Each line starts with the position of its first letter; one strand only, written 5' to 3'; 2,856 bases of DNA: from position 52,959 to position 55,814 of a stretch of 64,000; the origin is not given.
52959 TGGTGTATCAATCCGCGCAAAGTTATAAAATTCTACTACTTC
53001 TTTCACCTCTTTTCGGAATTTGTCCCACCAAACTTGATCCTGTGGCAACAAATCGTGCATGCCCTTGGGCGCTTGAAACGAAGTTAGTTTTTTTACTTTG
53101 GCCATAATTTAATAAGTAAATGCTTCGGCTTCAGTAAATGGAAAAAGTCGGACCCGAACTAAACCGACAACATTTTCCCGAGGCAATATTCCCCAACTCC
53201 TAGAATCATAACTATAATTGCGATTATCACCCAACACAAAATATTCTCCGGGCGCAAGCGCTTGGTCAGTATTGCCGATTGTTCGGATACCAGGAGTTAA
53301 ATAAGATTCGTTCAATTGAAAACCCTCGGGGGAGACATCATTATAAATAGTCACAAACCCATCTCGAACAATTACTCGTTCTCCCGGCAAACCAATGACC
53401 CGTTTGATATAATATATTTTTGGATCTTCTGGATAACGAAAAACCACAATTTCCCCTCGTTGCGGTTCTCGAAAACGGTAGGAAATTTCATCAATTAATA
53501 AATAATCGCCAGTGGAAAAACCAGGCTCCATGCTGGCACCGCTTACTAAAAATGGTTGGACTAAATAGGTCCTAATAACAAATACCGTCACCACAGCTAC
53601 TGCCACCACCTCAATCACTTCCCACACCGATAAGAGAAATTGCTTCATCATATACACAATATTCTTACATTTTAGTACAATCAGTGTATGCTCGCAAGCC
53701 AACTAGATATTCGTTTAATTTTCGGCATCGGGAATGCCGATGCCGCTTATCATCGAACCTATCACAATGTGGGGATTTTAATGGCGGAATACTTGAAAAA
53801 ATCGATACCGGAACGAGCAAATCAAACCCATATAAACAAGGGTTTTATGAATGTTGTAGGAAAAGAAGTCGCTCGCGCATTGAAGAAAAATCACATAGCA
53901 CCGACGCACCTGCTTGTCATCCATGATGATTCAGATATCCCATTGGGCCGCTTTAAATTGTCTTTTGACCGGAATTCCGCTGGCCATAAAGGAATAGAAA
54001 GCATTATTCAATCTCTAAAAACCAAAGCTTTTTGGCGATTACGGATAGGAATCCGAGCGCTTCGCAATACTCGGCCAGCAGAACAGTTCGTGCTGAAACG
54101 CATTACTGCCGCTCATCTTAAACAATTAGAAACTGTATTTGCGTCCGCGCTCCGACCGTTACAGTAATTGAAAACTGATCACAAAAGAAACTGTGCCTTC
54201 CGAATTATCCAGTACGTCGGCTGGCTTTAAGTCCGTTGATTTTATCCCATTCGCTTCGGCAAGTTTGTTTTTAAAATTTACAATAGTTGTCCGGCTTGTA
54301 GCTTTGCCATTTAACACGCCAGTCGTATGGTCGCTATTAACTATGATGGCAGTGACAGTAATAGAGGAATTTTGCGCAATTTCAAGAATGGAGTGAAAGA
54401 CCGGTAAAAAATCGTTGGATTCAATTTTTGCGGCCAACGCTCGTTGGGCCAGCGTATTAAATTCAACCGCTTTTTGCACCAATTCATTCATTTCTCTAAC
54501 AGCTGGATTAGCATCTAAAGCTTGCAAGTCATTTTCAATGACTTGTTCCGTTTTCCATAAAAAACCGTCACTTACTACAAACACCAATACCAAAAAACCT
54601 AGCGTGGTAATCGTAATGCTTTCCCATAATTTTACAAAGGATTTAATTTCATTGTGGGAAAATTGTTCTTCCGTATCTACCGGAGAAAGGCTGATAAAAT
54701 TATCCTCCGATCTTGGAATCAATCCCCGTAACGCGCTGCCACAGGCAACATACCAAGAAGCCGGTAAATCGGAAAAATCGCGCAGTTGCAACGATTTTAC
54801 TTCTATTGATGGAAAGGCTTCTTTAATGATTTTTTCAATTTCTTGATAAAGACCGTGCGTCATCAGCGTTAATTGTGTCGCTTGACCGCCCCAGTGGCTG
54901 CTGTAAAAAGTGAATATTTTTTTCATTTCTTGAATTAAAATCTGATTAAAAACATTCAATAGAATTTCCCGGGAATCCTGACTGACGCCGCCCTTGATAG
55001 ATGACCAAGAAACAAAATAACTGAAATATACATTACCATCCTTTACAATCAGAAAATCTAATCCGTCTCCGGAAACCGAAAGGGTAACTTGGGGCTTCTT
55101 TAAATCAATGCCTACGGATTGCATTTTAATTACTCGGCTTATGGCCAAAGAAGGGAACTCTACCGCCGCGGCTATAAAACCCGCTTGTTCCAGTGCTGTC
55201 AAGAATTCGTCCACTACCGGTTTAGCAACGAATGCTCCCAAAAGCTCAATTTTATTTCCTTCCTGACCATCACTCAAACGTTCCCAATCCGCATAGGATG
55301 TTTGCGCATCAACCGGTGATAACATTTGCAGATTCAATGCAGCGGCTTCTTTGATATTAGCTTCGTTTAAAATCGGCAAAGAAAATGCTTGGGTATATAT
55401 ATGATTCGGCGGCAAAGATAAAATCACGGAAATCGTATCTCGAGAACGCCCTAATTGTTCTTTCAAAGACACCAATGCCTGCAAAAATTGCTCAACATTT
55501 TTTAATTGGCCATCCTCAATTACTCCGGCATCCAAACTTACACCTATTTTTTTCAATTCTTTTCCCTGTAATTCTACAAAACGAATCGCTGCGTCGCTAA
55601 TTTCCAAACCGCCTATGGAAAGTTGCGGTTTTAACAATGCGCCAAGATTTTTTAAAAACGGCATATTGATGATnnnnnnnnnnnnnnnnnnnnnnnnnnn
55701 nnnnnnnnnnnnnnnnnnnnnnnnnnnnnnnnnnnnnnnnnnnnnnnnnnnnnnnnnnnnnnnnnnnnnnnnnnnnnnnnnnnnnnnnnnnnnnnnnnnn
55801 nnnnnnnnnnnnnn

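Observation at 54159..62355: Complete type IV / competence-pilus operon with non-canonical members and no prepilin peptidase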

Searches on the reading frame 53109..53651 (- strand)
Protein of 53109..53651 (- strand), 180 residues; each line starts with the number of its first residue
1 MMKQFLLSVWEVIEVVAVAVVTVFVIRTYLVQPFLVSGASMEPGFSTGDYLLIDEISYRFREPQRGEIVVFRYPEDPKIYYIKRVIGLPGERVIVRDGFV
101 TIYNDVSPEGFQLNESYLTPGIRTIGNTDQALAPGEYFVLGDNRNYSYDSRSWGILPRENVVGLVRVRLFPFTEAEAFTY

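Call 42: search_protein_families(library=pfam, proteins=[window:53109-53651:-], max_evalue=0.001)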
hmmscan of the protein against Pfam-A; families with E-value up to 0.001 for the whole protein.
window:53109-53651:- (180 aa): 2 families
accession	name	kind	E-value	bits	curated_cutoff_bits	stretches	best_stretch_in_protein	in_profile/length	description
PF10502.14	Peptidase_S26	-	6e-46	156.9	22.9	1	10-169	2-167/168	Signal peptidase, peptidase S26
PF00717.28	Peptidase_S24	-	9.4e-07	29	23.3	1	36-86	40-83/116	Peptidase S24-like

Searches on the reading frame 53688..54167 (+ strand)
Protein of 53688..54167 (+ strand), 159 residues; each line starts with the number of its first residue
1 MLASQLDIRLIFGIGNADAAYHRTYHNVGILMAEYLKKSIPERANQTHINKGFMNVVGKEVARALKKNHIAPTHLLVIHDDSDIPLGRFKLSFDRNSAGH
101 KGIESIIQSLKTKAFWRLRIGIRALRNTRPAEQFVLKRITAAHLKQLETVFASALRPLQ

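Call 102: search_protein_families(library=pfam, proteins=[window:53688-54167:+], max_evalue=0.00001)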
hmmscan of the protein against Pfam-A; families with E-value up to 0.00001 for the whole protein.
window:53688-54167:+ (159 aa): 1 family
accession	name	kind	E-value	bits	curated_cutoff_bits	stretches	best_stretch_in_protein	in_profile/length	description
PF01195.25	Pept_tRNA_hydro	-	9.7e-33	114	27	1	10-154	1-163/183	Peptidyl-tRNA hydrolase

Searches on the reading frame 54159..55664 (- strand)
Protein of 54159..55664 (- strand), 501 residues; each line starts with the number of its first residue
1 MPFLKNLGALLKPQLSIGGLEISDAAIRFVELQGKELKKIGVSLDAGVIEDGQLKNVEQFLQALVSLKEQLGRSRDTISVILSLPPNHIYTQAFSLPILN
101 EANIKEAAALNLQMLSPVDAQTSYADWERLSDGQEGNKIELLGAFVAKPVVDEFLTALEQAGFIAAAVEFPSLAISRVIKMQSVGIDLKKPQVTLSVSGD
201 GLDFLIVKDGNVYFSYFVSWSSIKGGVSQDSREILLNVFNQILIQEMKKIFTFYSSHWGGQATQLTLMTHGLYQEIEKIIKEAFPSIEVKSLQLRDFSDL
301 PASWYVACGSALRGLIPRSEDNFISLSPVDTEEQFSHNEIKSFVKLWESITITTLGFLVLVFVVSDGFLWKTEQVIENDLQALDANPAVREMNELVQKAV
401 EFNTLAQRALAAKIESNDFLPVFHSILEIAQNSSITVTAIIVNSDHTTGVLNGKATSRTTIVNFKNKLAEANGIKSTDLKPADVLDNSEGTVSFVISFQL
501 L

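Call 3: search_protein_families(library=pfam, proteins=[window:54159-55664:-], max_evalue=1)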
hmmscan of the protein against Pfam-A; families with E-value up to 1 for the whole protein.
window:54159-55664:- (501 aa): 3 families
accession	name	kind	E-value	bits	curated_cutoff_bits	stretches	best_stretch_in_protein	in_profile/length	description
PF11104.14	PilM_2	-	7.2e-05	22.3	27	1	19-181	1-168/340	Type IV pilus assembly protein PilM;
PF05137.18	PilN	-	0.009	16.5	22.8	1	449-500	26-78/78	Fimbrial assembly protein (PilN)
PF08146.17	BP28CT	-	0.065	13.6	27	1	214-264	61-114/149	BP28CT (NUC211) domain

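Call 4: search_protein_families(library=ncbifam, proteins=[window:54159-55664:-], max_evalue=1)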
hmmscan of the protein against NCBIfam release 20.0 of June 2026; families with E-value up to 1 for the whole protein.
window:54159-55664:- (501 aa): 1 family
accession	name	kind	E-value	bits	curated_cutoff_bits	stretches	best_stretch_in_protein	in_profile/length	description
TIGR01175.1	pilM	subfamily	1.5e-07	30.8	133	1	19-181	7-175/348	type IV pilus assembly protein PilM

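Call 55: search_solved_structures(query=A5, max_evalue=1, show_alignments=0)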
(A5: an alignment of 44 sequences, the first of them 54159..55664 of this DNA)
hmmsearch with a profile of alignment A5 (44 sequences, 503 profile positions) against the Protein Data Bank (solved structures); distinct sequences matched with E-value up to 1: 6.
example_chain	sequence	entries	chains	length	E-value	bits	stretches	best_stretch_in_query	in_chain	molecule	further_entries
3jc8_Ma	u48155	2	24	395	2.6e-16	62.3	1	20-219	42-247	Type IV pilus biogenesis protein PilM | PilM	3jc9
2ych_A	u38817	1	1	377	2.2e-12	49.3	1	7-214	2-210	COMPETENCE PROTEIN PILM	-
5eox_A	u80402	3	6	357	0.0003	22.5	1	19-210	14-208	Type 4 fimbrial biogenesis protein PilM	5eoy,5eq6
5eou_A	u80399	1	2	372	0.00031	22.4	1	19-210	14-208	Type 4 fimbrial biogenesis protein PilM,Type 4 fimbrial biogenesis protein PilN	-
3jc8_Na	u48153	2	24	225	0.039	15.5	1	346-469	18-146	PilN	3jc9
9w1p_A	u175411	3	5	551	0.82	11.1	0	356-430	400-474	Glucose-6-phosphate exchanger SLC37A4,Soluble cytochrome b562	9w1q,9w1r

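Call 56: search_protein_families(library=pfam, alignment_id=A5, max_evalue=0.01)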
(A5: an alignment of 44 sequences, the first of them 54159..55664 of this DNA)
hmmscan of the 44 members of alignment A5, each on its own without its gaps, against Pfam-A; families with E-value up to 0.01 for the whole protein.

A. member 1, window:54159-55664:- (501 aa): 2 families
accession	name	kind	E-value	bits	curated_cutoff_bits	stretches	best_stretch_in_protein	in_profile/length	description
PF11104.14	PilM_2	-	7.2e-05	22.3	27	1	19-181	1-168/340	Type IV pilus assembly protein PilM;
PF05137.18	PilN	-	0.009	16.5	22.8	0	449-500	26-78/78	Fimbrial assembly protein (PilN)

B. families by the number of members that match (of 44 scanned): 7 families
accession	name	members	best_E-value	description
PF05137.18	PilN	27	9.2e-07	Fimbrial assembly protein (PilN)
PF11104.14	PilM_2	17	7.3e-10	Type IV pilus assembly protein PilM;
PF08977.15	BOFC_N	2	0.0017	Bypass of Forespore C, N terminal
PF04998.22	RNA_pol_Rpb1_5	1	0.00083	RNA polymerase Rpb1, domain 5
PF03525.20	Meiotic_rec114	1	0.0014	Meiotic recombination protein Rec7 N-terminal domain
PF24524.1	DUF7596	1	0.0052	Domain of unknown function (DUF7596)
PF12693.12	GspL_C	1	0.0088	GspL periplasmic domain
